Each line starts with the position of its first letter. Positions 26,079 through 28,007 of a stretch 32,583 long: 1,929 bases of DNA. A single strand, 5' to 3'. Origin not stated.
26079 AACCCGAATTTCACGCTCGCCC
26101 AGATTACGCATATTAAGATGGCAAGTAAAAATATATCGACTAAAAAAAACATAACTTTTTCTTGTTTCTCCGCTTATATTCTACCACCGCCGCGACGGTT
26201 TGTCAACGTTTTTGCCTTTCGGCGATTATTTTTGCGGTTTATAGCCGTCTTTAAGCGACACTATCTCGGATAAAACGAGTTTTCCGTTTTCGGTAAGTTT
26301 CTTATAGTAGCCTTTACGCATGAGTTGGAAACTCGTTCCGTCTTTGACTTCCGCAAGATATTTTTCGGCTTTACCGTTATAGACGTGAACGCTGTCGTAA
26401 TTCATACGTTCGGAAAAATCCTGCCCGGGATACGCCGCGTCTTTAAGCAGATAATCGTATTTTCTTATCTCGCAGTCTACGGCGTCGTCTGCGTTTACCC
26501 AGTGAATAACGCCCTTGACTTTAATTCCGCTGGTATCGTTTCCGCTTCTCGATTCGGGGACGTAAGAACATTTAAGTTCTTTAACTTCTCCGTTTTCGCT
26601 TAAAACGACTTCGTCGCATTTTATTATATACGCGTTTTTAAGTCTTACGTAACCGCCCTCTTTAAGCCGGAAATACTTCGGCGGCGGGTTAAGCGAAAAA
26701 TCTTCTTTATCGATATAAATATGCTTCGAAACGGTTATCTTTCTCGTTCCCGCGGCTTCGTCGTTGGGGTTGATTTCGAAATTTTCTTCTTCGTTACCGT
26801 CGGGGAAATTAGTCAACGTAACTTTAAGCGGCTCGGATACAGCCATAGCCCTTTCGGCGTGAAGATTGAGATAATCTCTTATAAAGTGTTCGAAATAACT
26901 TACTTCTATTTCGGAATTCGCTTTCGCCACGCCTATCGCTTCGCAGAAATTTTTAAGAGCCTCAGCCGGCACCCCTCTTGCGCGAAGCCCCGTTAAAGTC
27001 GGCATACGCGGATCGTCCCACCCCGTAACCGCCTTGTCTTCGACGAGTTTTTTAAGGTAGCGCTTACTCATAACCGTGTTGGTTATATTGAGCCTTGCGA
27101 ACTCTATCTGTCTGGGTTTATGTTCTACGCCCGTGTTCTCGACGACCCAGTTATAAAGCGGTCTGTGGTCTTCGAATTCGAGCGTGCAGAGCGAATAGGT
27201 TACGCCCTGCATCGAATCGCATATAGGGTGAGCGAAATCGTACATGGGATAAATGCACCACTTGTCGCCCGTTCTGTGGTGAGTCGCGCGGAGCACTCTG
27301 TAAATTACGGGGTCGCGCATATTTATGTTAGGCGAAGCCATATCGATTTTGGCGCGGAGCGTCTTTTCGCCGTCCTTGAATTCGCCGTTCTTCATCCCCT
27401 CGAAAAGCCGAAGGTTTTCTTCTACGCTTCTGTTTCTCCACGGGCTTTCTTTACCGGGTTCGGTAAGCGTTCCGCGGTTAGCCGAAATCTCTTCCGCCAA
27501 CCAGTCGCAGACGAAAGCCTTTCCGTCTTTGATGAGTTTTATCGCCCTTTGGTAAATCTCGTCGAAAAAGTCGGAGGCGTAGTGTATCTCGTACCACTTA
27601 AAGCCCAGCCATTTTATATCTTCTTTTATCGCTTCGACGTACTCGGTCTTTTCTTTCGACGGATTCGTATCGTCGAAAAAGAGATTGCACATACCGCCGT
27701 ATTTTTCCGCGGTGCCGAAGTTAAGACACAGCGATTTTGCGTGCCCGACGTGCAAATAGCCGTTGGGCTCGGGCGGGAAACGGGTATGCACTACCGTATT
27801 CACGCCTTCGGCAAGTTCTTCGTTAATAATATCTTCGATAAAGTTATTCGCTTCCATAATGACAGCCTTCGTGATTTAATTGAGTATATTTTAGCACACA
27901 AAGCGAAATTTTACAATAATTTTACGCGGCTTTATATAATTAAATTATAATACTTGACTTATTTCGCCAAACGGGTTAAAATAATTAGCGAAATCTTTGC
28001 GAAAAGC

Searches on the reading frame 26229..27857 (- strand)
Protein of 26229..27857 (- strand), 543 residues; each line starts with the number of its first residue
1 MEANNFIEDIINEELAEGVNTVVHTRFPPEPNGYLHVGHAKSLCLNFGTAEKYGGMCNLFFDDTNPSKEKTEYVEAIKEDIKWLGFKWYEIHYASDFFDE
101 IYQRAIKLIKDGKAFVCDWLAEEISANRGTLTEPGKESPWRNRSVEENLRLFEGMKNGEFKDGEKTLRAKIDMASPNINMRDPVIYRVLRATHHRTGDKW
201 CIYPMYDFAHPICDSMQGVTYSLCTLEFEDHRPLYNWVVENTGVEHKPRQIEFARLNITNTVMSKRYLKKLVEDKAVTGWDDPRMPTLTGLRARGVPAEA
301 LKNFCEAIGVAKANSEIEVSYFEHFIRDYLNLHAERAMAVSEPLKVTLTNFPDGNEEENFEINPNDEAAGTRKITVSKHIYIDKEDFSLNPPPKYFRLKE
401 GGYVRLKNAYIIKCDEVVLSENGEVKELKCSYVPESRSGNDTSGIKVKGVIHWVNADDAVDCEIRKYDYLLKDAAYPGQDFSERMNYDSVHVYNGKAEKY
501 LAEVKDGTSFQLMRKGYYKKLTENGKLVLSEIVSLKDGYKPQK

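Call 31: find_related_loci(query=window:26229-27857:-, collection=genome_contigs, flank=10000)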
Query window:26229-27857:- (543 aa) in genome_contigs; peptide patterns used: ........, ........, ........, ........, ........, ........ (x = any residue, [..] = any of these).
600 stretches matched a pattern (row limit reached: there are more); 600 encode a relative of the query (tblastn E <= 1e-3); the best 80 are kept; 80 distinct loci.
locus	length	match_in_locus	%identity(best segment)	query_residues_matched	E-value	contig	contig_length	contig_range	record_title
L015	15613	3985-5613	83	1-543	0e+0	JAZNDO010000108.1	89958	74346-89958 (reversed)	MAG: Christensenellaceae bacterium isolate T1900044726_TS20190192.MAGScoT_cleanbin_000059 SGB_1955_k141_649581, whole ge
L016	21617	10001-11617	79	1-540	0e+0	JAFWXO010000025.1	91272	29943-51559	MAG: Clostridia bacterium isolate RGIG6162 Sheep_Rectum-1__c848163, whole genome shotgun sequence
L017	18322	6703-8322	77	2-542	0e+0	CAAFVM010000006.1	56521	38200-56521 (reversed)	MAG TPA_asm: Clostridia bacterium, isolate HGM11419, WGS project CAAFVM010000000 data, contig: SRS475566_103_k119_40421,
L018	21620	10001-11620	73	1-539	0e+0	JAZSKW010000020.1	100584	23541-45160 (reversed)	MAG: Christensenellaceae bacterium isolate T1900044559_TS20190025.MAGScoT_cleanbin_000013 SGB_351_k141_688655, whole gen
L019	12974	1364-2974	72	2-539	0e+0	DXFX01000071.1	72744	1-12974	MAG TPA_asm: Candidatus Borkfalkia faecipullorum isolate 811 CHK14__C272358_L72744_SAMEA104467156, whole genome shotgun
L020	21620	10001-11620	72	1-539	0e+0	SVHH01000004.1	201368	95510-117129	MAG: Clostridiales bacterium isolate SIG379 NODE_202_length_201368_cov_3.176077, whole genome shotgun sequence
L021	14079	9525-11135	71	2-539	0e+0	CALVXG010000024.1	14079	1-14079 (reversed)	MAG: uncultured Clostridia bacterium isolate BRZ_HT__bin55 genome assembly, contig: BRZ_HT__NODE_5555_length_14079_cov_1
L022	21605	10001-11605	72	2-539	0e+0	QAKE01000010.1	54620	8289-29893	MAG: Bacillota bacterium isolate CIM:MAG 1059 contig_12495, whole genome shotgun sequence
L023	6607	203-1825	71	2-543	0e+0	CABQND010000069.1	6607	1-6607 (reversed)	MAG TPA_asm: uncultured Clostridiales bacterium isolate MGYG-HGUT-00733 genome assembly, contig: GUT_GENOME026180_69, wh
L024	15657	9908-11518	71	2-539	0e+0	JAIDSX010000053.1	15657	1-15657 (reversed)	MAG: Clostridia bacterium isolate SC0364_comb_8 SC0364_comb_8_contig_53, whole genome shotgun sequence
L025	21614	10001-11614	72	2-539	0e+0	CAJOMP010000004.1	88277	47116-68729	uncultured Clostridia bacterium isolate Reindeer_2_mag_170 genome assembly, contig: scaffold_450, whole genome shotgun s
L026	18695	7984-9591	69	3-539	0e+0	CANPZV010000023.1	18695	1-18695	MAG: uncultured Clostridia bacterium isolate Lapin-001__bin90 genome assembly, contig: Lapin-001__NODE_3130_length_18695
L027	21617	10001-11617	70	1-539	0e+0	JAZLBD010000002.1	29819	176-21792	MAG: Christensenellaceae bacterium isolate T1900045067_TC20190061.MAGScoT_cleanbin_000006 SGB_4604_k141_2351544, whole g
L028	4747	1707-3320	71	2-539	0e+0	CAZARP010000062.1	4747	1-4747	MAG TPA_asm: uncultured Christensenella sp. isolate SRP225648_co1_251 genome assembly, contig: NODE_46235_length_4747_co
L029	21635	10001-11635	61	2-539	0e+0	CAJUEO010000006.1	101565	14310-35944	MAG TPA_asm: uncultured Christensenella sp. isolate MGBC129263 genome assembly, contig: MGBC129263.6, whole genome shotg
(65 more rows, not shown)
